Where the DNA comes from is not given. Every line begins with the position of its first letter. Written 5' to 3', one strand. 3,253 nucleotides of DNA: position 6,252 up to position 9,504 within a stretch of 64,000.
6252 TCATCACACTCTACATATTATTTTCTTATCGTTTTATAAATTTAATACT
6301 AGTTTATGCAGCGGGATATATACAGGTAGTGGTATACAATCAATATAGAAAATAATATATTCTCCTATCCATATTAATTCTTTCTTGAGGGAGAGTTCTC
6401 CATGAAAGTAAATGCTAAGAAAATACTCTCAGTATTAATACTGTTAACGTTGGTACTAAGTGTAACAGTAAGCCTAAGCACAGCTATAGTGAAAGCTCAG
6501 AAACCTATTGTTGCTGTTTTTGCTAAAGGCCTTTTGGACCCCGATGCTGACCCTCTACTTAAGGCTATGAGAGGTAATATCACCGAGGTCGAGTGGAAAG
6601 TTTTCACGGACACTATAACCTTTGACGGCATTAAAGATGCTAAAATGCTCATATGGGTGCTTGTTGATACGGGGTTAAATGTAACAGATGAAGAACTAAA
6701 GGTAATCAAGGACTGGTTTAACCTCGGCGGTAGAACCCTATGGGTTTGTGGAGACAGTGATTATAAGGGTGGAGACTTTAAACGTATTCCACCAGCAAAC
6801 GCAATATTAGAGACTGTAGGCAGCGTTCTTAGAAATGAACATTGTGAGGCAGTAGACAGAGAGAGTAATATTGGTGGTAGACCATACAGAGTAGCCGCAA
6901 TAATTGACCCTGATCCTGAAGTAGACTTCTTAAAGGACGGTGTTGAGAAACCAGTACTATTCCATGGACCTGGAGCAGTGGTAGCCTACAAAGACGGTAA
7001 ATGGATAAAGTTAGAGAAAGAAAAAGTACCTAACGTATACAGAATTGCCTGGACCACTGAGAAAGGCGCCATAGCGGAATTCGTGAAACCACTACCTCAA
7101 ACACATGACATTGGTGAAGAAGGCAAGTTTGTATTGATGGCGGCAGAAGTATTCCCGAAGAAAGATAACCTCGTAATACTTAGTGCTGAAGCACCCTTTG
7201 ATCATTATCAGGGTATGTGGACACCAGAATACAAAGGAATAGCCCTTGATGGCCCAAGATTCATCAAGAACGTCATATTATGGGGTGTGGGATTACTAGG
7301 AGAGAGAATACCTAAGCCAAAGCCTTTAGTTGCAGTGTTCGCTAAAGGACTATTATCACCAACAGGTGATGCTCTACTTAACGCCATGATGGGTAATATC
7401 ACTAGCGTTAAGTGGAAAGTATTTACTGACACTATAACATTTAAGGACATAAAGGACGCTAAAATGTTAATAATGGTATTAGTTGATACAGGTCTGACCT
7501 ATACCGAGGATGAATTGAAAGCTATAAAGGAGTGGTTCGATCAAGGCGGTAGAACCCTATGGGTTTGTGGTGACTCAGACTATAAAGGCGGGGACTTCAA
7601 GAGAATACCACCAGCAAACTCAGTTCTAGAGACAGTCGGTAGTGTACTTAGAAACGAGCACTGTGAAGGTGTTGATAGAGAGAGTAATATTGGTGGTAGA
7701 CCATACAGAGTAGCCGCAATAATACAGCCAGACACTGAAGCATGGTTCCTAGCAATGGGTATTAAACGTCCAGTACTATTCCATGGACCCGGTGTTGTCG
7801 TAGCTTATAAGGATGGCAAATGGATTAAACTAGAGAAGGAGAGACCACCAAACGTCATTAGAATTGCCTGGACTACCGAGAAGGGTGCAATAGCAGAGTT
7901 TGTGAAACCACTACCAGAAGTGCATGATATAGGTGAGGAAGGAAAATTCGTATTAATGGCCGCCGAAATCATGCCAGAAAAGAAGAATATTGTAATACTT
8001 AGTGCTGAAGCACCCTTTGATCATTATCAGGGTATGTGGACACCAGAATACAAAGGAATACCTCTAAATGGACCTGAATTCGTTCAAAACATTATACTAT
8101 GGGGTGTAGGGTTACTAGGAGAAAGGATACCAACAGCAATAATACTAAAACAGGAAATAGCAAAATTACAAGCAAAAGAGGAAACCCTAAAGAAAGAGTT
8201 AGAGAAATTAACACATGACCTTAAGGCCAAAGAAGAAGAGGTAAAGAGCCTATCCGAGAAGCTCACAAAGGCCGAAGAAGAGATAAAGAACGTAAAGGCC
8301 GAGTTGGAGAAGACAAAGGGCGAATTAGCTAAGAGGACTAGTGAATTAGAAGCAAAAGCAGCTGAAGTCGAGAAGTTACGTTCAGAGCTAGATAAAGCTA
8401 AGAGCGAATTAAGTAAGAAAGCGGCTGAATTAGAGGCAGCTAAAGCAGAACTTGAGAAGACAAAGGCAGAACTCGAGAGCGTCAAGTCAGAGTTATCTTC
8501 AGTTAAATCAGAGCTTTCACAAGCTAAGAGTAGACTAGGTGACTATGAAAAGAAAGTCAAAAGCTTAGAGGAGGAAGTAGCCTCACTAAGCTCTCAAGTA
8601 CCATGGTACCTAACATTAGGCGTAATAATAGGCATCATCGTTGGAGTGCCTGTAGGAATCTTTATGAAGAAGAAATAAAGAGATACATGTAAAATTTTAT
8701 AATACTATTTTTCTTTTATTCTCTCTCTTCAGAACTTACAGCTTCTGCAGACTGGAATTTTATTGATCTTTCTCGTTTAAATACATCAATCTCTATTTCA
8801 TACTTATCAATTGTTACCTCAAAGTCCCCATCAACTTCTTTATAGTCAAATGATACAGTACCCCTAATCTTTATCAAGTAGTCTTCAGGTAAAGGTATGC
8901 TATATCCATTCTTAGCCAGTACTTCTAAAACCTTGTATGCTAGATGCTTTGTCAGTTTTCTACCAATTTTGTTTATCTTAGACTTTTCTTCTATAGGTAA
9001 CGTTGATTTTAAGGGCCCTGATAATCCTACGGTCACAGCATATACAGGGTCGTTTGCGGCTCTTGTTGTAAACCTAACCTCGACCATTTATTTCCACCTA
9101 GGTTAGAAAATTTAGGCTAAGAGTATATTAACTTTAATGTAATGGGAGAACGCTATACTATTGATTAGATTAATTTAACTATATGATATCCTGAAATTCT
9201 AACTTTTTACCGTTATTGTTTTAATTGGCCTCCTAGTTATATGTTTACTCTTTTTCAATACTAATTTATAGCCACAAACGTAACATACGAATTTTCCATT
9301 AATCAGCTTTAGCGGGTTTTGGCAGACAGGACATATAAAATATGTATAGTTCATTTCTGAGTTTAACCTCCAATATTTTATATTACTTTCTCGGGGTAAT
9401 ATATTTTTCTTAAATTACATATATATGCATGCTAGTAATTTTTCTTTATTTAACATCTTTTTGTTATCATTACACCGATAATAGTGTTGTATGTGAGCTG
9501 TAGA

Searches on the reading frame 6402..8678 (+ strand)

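Call 26: search_protein_families(library=pfam, proteins=[window:6402-8678:+], max_evalue=0.01)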
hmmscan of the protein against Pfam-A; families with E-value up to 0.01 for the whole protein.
window:6402-8678:+ (758 aa): 28 families (the best 25 are shown)
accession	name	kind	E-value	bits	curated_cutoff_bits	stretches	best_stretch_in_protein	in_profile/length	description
PF04791.21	LMBR1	-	7.2e-09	35.5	31.9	1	562-750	174-360/510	LMBR1-like membrane protein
PF00261.25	Tropomyosin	-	6.9e-06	26.1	38.6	1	582-728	11-157/242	Tropomyosin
PF06818.20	Fez1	-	9.8e-06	26.6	34.4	1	645-731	22-108/199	Fez1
PF08614.16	ATG16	-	1.9e-05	25.4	33.7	1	582-683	79-180/200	Autophagy protein 16 (ATG16)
PF05278.17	PEARLI-4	-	2.1e-05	24.7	29.9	0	663-733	153-223/234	Arabidopsis phospholipase-like protein (PEARLI 4)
PF23355.1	IFT52_GIFT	-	9.9e-05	22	27.2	0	337-392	28-83/246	IFT52 GIFT domain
PF24627.1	PUMA_CC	-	0.00011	22.6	30.1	1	598-670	1-73/74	PUMA coiled-coil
PF11559.13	ADIP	-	0.00012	22.7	34.3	0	667-731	58-122/151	Afadin- and alpha -actinin-Binding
PF07889.17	DUF1664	-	0.00013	22.4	34.6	1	653-730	47-121/124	Protein of unknown function (DUF1664)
PF05701.16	WEMBL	-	0.00023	20.5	35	1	575-731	210-363/562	Weak chloroplast movement under blue light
PF19220.6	Rod_CreS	-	0.00045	19.8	100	0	585-717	91-220/359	Crescentin, rod domain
PF25764.1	KIF21A_4th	-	0.00065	19.8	33.1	0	630-731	18-118/183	KIF21A-like domain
PF04513.17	Baculo_PEP_C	-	0.00066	20.2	38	0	631-711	32-107/140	Baculovirus polyhedron envelope protein, PEP, C terminus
PF10779.14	XhlA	-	0.00072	20.1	34.7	1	688-750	3-63/67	Haemolysin XhlA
PF15905.10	HMMR_N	-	0.00096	19.1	30.1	1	588-722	186-327/330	Hyaluronan mediated motility receptor N-terminal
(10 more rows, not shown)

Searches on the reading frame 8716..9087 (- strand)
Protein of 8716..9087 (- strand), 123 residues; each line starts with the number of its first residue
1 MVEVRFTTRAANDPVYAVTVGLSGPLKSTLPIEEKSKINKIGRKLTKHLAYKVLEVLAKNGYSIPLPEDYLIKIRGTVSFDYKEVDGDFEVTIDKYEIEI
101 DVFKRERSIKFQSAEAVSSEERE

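Call 26: search_protein_families(library=pfam, proteins=[window:8716-9087:-], max_evalue=0.01)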
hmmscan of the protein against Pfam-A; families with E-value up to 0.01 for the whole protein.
window:8716-9087:- (123 aa): 1 family
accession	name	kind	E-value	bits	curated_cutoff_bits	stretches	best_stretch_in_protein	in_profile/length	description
PF08884.16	Flagellin_D3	-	0.0098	16.7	24.2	0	69-96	39-63/91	Flagellin D3 domain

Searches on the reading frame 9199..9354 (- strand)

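Call 26: search_protein_families(library=pfam, proteins=[window:9199-9354:-], max_evalue=0.01)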
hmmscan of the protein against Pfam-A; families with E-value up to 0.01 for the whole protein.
window:9199-9354:- (51 aa): 8 families
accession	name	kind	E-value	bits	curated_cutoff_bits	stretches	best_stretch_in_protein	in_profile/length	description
PF25169.1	DUF7830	-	0.0011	19.2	27.5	0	20-38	33-51/72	Domain of unknown function (DUF7830)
PF10764.14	Gin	-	0.0017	18.7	27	0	8-32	1-28/45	Inhibitor of sigma-G Gin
PF25164.1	CoiA_N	-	0.0018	18.2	26.3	0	5-20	17-32/50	Competence protein CoiA, N-terminal domain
PF14768.12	RPA_interact_C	-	0.0042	18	25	1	7-40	1-32/80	Replication protein A interacting C-terminal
PF14471.11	DUF4428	-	0.0044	17.3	27.8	1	7-49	1-45/51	Domain of unknown function (DUF4428)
PF21302.3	Zn_ribbon_RlmA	-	0.0053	17.2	27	1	6-24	1-19/44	RlmA, N-terminal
PF04423.19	Rad50_zn_hook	-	0.0082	16.4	24.3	0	8-15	22-29/52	Rad50 zinc hook motif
PF23547.1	Zn_ribbon_FGT1_1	-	0.0085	16.1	27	0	3-15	18-30/35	FORGETTER1 first zinc ribbon domain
